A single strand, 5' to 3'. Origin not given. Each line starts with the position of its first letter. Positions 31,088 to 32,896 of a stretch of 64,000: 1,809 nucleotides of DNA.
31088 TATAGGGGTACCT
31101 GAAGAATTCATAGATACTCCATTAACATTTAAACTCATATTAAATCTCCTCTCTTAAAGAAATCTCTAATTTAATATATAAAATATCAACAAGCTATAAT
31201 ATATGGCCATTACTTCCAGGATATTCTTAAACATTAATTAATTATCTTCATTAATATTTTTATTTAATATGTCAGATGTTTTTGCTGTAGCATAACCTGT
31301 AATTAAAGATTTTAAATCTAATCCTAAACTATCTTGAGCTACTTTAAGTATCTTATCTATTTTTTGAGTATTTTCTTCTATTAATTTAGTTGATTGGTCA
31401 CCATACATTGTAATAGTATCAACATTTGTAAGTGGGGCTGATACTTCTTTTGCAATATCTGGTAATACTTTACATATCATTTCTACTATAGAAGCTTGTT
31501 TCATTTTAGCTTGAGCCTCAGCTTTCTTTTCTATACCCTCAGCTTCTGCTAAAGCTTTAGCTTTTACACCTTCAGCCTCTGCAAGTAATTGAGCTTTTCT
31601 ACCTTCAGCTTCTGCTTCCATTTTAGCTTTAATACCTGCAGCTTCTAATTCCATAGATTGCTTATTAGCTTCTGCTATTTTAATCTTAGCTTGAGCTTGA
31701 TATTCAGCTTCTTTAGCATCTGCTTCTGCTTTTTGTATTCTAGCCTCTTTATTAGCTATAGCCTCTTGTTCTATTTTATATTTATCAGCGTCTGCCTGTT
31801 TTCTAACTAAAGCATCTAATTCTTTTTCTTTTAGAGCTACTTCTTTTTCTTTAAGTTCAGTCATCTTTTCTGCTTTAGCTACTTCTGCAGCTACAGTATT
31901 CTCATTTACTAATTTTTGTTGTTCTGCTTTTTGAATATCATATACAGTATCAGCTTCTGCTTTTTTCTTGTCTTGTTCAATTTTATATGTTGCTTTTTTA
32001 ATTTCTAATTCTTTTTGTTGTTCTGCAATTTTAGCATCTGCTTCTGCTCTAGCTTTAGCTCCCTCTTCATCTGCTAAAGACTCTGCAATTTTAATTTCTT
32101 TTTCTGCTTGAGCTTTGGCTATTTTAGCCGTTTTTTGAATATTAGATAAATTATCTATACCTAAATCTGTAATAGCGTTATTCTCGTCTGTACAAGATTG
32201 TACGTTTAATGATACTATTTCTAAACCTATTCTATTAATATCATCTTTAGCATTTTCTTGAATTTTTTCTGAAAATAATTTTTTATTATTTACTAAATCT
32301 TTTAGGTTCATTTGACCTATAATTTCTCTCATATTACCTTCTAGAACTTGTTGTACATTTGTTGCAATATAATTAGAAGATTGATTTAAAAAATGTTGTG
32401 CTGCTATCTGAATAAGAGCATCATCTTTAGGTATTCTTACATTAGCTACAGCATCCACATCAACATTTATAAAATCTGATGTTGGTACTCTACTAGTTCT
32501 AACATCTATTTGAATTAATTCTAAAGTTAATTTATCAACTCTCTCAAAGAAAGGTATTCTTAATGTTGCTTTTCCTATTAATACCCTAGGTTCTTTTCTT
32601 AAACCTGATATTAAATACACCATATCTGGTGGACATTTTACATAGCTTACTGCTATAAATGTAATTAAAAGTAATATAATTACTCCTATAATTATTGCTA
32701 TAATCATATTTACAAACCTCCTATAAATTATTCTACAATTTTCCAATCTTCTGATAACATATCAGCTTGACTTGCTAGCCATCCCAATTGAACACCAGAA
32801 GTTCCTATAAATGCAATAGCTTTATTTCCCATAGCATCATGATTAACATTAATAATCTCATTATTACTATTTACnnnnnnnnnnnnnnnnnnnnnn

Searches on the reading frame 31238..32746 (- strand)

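Call 95: search_protein_families(library=pfam, proteins=[window:31238-32746:-], max_evalue=0.001)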
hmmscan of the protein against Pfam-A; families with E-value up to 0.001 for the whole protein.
window:31238-32746:- (502 aa): 2 families
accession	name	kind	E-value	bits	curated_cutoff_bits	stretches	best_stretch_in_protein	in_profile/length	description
PF01145.31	Band_7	-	2.7e-22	80.1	23.6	1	61-216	26-176/176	SPFH domain / Band 7 family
PF15975.10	Flot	-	1.7e-08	35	27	1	378-448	2-74/124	Flotillin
